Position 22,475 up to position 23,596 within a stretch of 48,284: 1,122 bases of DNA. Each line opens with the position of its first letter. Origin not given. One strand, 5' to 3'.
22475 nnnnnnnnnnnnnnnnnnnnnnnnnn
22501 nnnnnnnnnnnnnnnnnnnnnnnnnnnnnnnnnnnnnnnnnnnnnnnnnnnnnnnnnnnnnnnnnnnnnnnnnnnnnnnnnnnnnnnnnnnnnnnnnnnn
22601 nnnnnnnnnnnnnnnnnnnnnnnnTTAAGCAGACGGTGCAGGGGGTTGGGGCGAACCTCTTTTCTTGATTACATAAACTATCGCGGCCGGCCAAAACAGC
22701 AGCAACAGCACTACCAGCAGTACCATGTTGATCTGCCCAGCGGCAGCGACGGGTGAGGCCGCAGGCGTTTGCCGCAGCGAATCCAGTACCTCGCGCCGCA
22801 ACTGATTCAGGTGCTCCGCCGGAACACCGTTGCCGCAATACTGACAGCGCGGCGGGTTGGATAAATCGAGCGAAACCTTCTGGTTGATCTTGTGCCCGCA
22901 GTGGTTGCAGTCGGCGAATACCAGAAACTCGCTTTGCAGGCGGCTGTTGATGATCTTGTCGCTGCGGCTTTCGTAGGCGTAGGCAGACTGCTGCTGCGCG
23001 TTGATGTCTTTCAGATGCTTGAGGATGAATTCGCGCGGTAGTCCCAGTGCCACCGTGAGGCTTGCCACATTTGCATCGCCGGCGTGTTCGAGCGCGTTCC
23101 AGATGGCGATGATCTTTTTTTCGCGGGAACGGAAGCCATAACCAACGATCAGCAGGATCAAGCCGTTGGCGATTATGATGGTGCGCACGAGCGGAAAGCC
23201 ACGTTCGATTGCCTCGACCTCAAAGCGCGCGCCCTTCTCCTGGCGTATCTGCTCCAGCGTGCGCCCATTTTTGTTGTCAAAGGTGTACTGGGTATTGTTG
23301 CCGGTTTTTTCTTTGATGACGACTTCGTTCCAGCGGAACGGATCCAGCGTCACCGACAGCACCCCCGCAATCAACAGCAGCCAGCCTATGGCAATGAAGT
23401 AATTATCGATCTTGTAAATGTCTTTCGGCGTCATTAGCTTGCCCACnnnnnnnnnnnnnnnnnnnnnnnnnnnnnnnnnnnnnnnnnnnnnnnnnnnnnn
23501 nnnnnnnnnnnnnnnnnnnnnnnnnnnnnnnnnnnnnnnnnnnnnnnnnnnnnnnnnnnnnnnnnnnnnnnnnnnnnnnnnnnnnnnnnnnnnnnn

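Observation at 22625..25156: Transmembrane Hanks kinase with an extracytoplasmic canonical EF-hand pair, next to an uncharacterised membrane zinc-ribbon protein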

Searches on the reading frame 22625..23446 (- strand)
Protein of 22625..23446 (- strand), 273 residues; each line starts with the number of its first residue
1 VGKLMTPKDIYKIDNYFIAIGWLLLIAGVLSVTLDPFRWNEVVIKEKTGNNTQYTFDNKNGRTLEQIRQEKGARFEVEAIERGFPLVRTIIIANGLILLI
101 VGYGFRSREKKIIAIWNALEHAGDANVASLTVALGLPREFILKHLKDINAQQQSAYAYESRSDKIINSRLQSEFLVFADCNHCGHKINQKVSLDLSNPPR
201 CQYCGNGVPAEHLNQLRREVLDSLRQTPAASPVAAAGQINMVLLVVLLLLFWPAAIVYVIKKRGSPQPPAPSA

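Call 3: search_protein_families(library=pfam, proteins=[window:22625-23446:-], max_evalue=1)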
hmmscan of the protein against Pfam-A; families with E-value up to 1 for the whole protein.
window:22625-23446:- (273 aa): 7 families
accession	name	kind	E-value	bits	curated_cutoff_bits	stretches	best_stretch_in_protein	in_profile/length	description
PF12773.13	DZR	-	0.13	12.9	27.3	1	180-212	15-38/45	Double zinc ribbon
PF14319.11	Zn_Tnp_IS91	-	0.13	12.7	26.3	1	143-222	4-80/90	Transposase zinc-binding domain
PF12392.13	DUF3656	-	0.19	12.9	22.1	1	207-226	87-106/109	Collagenase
PF09723.15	Zn_ribbon_8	-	0.23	12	34.4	1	180-206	8-34/41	Zinc ribbon domain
PF16066.10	DUF4808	-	0.28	12.2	27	1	242-264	7-29/121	Domain of unknown function (DUF4808)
PF24461.1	DUF7576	-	0.37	11.1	27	0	195-209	14-28/60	Family of unknown function (DUF7576)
PF03604.18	Zn_ribbon_RPAB4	-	0.57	10.4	24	0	180-205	3-24/32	DNA directed RNA polymerase, 7 kDa subunit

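Call 4: search_protein_families(library=ncbifam, proteins=[window:22625-23446:-], max_evalue=1)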
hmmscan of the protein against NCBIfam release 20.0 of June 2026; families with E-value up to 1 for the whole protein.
window:22625-23446:- (273 aa): 4 families
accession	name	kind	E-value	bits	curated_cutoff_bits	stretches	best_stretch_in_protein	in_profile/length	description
NF001606.0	PRK00398.1-3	equivalog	0.085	12.7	72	0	180-206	5-27/44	DNA-directed RNA polymerase subunit P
TIGR02605.1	CxxC_CxxC_SSSS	subfamily_domain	0.099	12.7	31.3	1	180-206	8-34/52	FmdB family zinc ribbon protein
NF006249.0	PRK08387.1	equivalog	0.1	13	111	1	89-146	40-98/133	putative monovalent cation/H+ antiporter subunit B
NF001607.0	PRK00398.1-4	equivalog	0.19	11.5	89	1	180-206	12-36/53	DNA-directed RNA polymerase subunit P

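Call 6: find_homologous_proteins(query=window:22625-23446:-)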
Query window:22625-23446:- (273 aa): 51 proteins with E <= 0.001 among 3691 candidates.
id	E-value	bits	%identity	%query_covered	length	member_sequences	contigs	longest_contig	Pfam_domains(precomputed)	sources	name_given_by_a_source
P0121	3.3e-175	599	99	99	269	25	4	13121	-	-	-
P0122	4.4e-132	457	76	95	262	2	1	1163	-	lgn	-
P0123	3.8e-120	418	69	95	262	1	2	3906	-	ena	-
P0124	4.9e-114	398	67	95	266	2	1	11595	-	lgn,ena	-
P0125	1.3e-112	394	66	95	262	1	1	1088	-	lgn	-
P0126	2.0e-111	390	63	95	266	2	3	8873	-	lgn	-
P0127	8.2e-111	388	66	96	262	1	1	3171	-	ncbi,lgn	-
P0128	1.1e-109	384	65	96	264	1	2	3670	-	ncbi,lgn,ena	-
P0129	6.6e-109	381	65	95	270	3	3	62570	-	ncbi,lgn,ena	-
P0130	1.1e-106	374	64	95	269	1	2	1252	-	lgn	-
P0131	2.9e-106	373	62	96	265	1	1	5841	-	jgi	jgi:DNA-directed RNA polymerase subunit RPC12/RpoP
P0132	6.3e-104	365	63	95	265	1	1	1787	-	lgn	-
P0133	4.9e-102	359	62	96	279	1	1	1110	-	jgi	jgi:hypothetical protein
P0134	5.5e-102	359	61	95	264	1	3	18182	-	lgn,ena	-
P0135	1.3e-100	354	59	95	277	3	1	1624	-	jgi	jgi:hypothetical protein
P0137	2.2e-99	350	58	96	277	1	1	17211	-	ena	-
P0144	2.6e-97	343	58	99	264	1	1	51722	-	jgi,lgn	-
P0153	1.1e-85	305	54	96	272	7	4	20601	-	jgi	jgi:DNA-directed RNA polymerase subunit RPC12/RpoP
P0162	5.6e-65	237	45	95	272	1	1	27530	-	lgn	-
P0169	1.1e-50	191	36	95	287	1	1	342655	-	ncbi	-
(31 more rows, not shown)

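Call 12: find_encoding_contigs(protein=P0129, flank=6000, max_places=3)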
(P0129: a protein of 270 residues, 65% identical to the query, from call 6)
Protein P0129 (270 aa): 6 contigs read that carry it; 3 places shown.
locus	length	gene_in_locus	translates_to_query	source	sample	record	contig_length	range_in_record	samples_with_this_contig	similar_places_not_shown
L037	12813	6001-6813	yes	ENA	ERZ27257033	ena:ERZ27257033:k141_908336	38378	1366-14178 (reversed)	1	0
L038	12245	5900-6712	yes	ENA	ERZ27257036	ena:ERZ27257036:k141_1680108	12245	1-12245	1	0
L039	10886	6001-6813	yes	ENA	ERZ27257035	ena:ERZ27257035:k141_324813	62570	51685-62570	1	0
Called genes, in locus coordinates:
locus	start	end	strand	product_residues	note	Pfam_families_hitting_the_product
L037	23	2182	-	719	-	PF02629:CoA_binding (weak), PF13380:CoA_binding_2, PF13607:Succ_CoA_lig, PF13549:ATP-grasp_5, PF08442:ATP-grasp_2 (faint)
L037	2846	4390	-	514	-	PF07519:Tannase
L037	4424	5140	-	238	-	PF00015:MCPsignal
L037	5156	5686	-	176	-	PF00672:HAMP (weak)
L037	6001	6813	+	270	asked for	-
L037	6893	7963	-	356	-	PF00296:Bac_luciferase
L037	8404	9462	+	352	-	PF04909:Amidohydro_2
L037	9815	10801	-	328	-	PF03401:TctC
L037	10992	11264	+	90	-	-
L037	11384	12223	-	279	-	PF01797:Y1_Tnp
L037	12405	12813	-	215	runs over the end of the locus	-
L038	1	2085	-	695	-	?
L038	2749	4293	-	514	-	PF07519:Tannase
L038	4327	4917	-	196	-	PF00015:MCPsignal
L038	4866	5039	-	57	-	-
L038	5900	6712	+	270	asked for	-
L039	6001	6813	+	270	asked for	-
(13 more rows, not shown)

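Call 13: find_encoding_contigs(protein=P0144, flank=6000, max_places=3)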
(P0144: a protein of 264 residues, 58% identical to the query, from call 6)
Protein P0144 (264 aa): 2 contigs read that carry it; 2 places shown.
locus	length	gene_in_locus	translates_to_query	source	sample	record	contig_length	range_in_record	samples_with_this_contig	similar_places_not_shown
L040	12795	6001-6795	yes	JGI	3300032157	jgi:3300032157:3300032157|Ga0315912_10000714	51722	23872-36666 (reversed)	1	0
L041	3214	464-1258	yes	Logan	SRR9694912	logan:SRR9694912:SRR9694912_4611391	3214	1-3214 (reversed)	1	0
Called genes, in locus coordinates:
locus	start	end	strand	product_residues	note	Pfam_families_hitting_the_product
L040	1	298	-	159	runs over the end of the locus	PF20420:DUF6702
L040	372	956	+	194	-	PF13795:HupE_UreJ_2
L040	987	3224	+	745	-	PF01433:Peptidase_M1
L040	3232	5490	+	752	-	PF01433:Peptidase_M1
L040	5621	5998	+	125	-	PF01741:MscL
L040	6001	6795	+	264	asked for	-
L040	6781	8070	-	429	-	PF07719:TPR_2 (faint), PF13424:TPR_12 (faint), PF13428:TPR_14 (faint), PF14559:TPR_19 (faint), PF00515:TPR_1 (faint), PF13181:TPR_8 (faint), PF13432:TPR_16 (faint)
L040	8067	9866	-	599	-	-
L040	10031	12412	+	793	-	PF12704:MacB_PCD, PF02687:FtsX, PF12704:MacB_PCD, PF02687:FtsX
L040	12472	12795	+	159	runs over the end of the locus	PF00583:Acetyltransf_1, PF13673:Acetyltransf_10 (faint), PF13508:Acetyltransf_7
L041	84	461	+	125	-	PF01741:MscL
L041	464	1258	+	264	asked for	-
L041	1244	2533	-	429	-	PF07719:TPR_2 (faint), PF13424:TPR_12 (faint), PF13428:TPR_14 (faint), PF14559:TPR_19 (faint), PF00515:TPR_1 (faint), PF13181:TPR_8 (faint), PF13432:TPR_16 (faint)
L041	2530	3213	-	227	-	?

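Call 14: find_encoding_contigs(protein=P0169, flank=6000, max_places=3)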
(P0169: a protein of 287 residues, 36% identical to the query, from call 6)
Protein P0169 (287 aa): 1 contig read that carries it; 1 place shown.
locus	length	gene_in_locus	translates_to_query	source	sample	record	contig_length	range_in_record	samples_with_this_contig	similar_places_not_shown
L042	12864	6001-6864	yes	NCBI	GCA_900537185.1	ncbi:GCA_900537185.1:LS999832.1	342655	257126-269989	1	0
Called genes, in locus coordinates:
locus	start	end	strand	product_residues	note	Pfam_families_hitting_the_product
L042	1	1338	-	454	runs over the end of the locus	PF00072:Response_reg, PF00158:Sigma54_activat, PF14532:Sigma54_activ_2, PF07724:AAA_2 (weak), PF07728:AAA_5 (weak), PF25601:AAA_lid_14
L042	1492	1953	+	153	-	-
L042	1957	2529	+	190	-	PF01694:Rhomboid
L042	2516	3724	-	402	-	PF00884:Sulfatase (faint), PF01663:Phosphodiest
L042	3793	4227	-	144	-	PF00160:Pro_isomerase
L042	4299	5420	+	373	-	PF01594:AI-2E_transport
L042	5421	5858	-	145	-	PF01242:PTPS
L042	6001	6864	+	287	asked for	-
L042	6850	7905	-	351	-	PF01263:Aldose_epim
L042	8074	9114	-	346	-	PF01087:GalP_UDP_transf, PF16268:DUF4921 (faint), PF02744:GalP_UDP_tr_C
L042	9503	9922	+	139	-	PF01047:MarR, PF12802:MarR_2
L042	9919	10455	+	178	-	PF02525:Flavodoxin_2 (weak), PF03358:FMN_red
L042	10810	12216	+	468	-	PF01554:MatE, PF03023:MurJ, PF01554:MatE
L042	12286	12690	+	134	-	PF13673:Acetyltransf_10, PF00583:Acetyltransf_1, PF13508:Acetyltransf_7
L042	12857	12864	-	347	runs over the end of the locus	PF00211:Guanylate_cyc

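Call 39: predict_structure(alignment_id=A2)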
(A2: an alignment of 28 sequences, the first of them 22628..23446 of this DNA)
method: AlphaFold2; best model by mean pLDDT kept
length: 273 residues; sequences in the alignment: 28
mean_pLDDT: 84.1   pTM: 0.64
mean pLDDT of the five models: 84.1, 83.8, 82.2, 81.5, 81.0
residues with pLDDT >= 90: 100; 70-90: 145; 50-70: 17; < 50: 11
segments of 3 or more residues with pLDDT < 50: 1-5, 231-236
pLDDT, mean of each block of 10 residues (from residue 1): 50 82 95 87 87 88 89 86 84 94 92 93 94 97 93 88 91 80 88 79 89 86 72 52 78 81 78 81
secondary structure, 60 per line:
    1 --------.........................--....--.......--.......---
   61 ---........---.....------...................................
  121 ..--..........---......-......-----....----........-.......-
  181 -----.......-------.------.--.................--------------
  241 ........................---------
elements in order: H9-33 H36-39 E42-48 E51-57 H64-71 E75-79 H86-122 H127-134 H138-143 H145-150 E156-159 E164-167 H168-171 E173-179 E186-192 H210-226 H241-264

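Call 42: fold_search(model_id=the predicted structure, library=pdb)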
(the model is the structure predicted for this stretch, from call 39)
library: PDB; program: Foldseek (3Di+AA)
matches with E <= 10: 995; with E <= 0.001: 0
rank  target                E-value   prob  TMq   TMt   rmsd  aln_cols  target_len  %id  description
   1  5gpy_A                4.7e-02  0.66  0.16  0.24  20.2       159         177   10  Crystal structure of the human TFIIE complex (released 2016-11-02)
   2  6kf4_G                5.7e-02  0.54  0.16  0.25  17.4       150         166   16  Cryo-EM structure of Thermococcus kodakarensis RNA polymerase (released 2020-07-01)
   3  4kmf_A                7.7e-02  1.00  0.20  0.72   2.4        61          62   15  Crystal structure of Zalpha domain from Carassius auratus PKZ in complex with Z-DNA (released 2013-07-03)
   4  7nvs_W                7.7e-02  0.57  0.17  0.23  19.6       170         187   10  RNA polymerase II core pre-initiation complex with closed promoter DNA in proximal position (released 2021-05-05)
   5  8usb_X                1.1e-01  0.82  0.20  0.14  12.8       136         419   14  Non-substrate-engaged human 26S proteasome with Nub1/FAT10 bound to Rpn1 (released 2024-11-06)
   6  6dk4_A                1.4e-01  0.72  0.23  0.41  11.3       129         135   12  Crystal structure of Campylobacter jejuni peroxide stress regulator (released 2018-06-13)
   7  7ne9_AAA              1.4e-01  0.69  0.19  0.39  12.0       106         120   15  A single sensor controls large variations in zinc quotas in a marine cyanobacterium (released 2022-03-02)
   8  3hif_A                1.4e-01  0.35  0.16  0.22  23.6       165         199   14  The crystal structure of apo wild type CAP at 3.6 A resolution. (released 2009-09-08)
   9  8b9x_A                1.6e-01  0.98  0.19  0.21   2.6        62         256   14  Chimeric protein of human UFM1 E3 ligase, UFL1, and DDRGK1 (released 2023-10-25)
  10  3jap_p                1.6e-01  0.72  0.16  0.07  10.5        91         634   12  Structure of a partial yeast 48S preinitiation complex in closed conformation (released 2015-08-12)
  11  3txm                  1.7e-01  0.97  0.18  0.14   8.6        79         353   11  Crystal structure of Rpn6 from Drosophila melanogaster, Gd(3+) complex (released 2011-12-14)
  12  8b9x_B                1.8e-01  0.95  0.18  0.19   3.5        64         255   17  Chimeric protein of human UFM1 E3 ligase, UFL1, and DDRGK1 (released 2023-10-25)
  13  6pco_A                1.8e-01  0.33  0.16  0.29  16.6       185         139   11  Mechanism for regulation of DNA binding of Bordetella bronchiseptica BpsR by 6-hydroxynicotinic acid (released 2019-11-06)
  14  8usb_Y                1.9e-01  0.99  0.23  0.16   2.8        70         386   21  Non-substrate-engaged human 26S proteasome with Nub1/FAT10 bound to Rpn1 (released 2024-11-06)
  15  5j6x_B                2.0e-01  0.98  0.19  0.68   2.6        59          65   19  Crystal structure of the apo-Zalpha of Zebrafish PKZ (released 2016-09-07)
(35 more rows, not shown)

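Call 43: search_protein_representatives(alignment_id=A2)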
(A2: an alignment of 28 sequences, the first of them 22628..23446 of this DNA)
Query: 28 sequences, 276 profile positions. Proteins with E-value up to 0.001 (for the whole library): 318; up to 1e-10: 163; up to 1e-30: 78. The best 150 are listed.
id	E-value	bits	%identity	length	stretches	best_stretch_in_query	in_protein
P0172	4.9e-110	383.1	-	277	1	1-270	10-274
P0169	1.3e-98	345.6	-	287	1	1-270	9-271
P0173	1.5e-97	342.1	-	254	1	3-254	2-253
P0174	2.7e-97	341.3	-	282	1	1-270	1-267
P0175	1.0e-91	323.0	-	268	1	1-265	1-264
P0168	6.4e-78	277.7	-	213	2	73-258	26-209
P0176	9.0e-76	270.7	-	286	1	3-270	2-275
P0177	1.2e-73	263.8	-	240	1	2-254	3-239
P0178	3.0e-72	259.1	-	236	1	1-253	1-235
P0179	3.2e-71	255.7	-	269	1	3-270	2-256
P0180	7.9e-71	254.5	-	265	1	1-254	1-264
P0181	8.8e-67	241.2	-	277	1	3-267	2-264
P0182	2.5e-65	236.4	-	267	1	3-266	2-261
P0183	5.8e-63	228.7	-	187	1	90-270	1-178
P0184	3.0e-62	226.3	-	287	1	3-252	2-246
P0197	2.5e-46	174.1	-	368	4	83-223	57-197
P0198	2.2e-45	171.0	-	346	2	89-253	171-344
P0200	3.0e-44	167.3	-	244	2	66-256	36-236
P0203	1.8e-43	164.7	-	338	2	65-254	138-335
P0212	5.7e-41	156.5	-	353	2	76-256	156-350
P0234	1.3e-36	142.3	-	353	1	86-252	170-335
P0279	4.8e-24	101.0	-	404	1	38-222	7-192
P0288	1.1e-21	93.3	-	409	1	40-227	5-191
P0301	4.3e-18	81.5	-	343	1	89-250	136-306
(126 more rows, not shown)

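Call 44: search_protein_families(library=pfam, proteins=[P0197, P0198, P0212, P0279, P0288, P0203, P0234, P0301, P0200, P0172], max_evalue=0.01)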
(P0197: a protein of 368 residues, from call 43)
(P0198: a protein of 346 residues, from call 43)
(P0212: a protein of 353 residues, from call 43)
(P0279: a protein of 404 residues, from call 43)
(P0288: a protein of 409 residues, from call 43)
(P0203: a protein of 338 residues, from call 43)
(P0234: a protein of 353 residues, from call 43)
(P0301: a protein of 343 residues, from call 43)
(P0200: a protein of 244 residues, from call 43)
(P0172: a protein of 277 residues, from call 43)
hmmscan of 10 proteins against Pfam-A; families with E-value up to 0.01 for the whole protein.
P0197 (368 aa): 4 families
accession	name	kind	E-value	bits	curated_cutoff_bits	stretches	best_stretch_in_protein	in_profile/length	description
PF04893.22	Yip1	-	2e-05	25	28.6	1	252-362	18-96/173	Yip1 domain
PF17818.6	KCT2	-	0.0016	19.1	26.2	0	204-276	64-138/187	Keratinocyte-associated gene product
PF21344.3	Zn_ribbon_LysW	-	0.0017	18.4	27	1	147-190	2-45/46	Alpha-aminoadipate carrier protein LysW-like, globular domain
PF03706.18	LPG_synthase_TM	-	0.0034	17.3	33.4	0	27-93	121-187/302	Lysylphosphatidylglycerol synthase TM region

P0198 (346 aa): 0 families

P0212 (353 aa): 0 families

P0279 (404 aa): 1 family
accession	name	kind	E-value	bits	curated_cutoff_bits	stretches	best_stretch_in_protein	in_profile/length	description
PF05605.18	zf-Di19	-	0.0079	16.8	27.5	0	161-184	1-24/54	Drought induced 19 protein (Di19), zinc-binding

P0288 (409 aa): 0 families

P0203 (338 aa): 0 families

P0234 (353 aa): 0 families

P0301 (343 aa): 0 families

P0200 (244 aa): 1 family
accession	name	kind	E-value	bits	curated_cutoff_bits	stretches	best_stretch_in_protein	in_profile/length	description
PF22881.1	FilE_C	-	0.0097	16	27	0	69-101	128-160/166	FilE, C-terminal domain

P0172 (277 aa): 0 families

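Call 56: find_encoding_contigs(protein=P0162, flank=5000, max_places=1)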
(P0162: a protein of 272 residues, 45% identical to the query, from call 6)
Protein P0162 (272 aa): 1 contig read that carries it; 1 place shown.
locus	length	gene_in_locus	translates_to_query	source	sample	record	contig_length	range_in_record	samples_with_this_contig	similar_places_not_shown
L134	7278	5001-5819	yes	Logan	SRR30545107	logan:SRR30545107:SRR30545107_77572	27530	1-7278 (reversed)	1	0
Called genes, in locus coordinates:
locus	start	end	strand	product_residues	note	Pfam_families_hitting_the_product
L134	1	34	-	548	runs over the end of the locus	PF07969:Amidohydro_3, PF01979:Amidohydro_1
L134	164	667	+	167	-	PF08922:DUF1905, PF13376:OmdA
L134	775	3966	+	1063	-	PF25852:DUF6242_C (faint), PF02012:BNR (faint), PF13088:BNR_2 (faint), PF15902:Sortilin-Vps10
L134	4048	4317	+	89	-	-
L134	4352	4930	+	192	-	PF03167:UDG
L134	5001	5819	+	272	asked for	-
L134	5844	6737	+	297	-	PF00756:Esterase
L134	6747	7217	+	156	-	PF02566:OsmC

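Call 57: find_encoding_contigs(protein=P0153, flank=5000, max_places=1)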
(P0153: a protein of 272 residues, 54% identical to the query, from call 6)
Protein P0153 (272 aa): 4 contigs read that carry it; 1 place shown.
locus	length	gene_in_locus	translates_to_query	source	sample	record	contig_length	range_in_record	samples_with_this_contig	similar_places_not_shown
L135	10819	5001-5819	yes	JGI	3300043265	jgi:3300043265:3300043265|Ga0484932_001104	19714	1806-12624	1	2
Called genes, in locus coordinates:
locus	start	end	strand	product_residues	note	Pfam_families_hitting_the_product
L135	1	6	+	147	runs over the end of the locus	PF04542:Sigma70_r2, PF08281:Sigma70_r4_2, PF04545:Sigma70_r4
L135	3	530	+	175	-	-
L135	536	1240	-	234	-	PF02463:SMC_N (faint), PF00005:ABC_tran, PF13304:AAA_21 (faint)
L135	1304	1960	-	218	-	PF00923:TAL_FSA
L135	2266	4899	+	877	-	PF00515:TPR_1 (faint), PF07719:TPR_2 (faint), PF13424:TPR_12 (weak), PF13424:TPR_12, PF17874:TPR_MalT, PF13374:TPR_10 (weak), PF13424:TPR_12, PF12770:CHAT, +6 more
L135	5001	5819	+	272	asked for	-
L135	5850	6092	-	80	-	-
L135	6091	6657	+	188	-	PF13302:Acetyltransf_3, PF00583:Acetyltransf_1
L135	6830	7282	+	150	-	PF00313:CSD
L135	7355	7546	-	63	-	PF00313:CSD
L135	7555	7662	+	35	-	-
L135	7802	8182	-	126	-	-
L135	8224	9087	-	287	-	PF00140:Sigma70_r1_2, PF04542:Sigma70_r2, PF04539:Sigma70_r3, PF04545:Sigma70_r4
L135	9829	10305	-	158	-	-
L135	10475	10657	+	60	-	-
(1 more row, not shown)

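Call 58: find_encoding_contigs(protein=P0137, flank=5000, max_places=1)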
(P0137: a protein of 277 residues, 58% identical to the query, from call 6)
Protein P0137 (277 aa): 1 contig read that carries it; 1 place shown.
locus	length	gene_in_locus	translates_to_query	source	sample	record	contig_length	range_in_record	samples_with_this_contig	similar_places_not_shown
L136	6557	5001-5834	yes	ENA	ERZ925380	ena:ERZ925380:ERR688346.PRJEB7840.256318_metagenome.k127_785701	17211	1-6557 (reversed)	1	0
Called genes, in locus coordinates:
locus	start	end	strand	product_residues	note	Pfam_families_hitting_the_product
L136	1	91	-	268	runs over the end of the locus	PF01048:PNP_UDP_1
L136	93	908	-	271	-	PF01048:PNP_UDP_1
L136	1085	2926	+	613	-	PF01019:G_glu_transpept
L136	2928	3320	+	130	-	-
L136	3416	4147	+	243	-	-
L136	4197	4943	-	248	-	PF01569:PAP2, PF14360:PAP2_C (faint)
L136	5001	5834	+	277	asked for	-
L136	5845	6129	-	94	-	-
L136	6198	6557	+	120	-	?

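Call 67: search_protein_families(library=padloc, proteins=[window:22625-23434:-], max_evalue=0.1)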
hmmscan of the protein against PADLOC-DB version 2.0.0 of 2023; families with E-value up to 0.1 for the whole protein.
window:22625-23434:- (269 aa): 0 families

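Call 68: search_protein_families(library=phrogs, proteins=[window:22625-23434:-], max_evalue=0.1)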
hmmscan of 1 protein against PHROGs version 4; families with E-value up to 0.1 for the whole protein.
window:22625-23434:- (269 aa): 1 family
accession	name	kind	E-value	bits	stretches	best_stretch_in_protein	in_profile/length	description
phrog_9414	-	unknown function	0.019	16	1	172-221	3-50/71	-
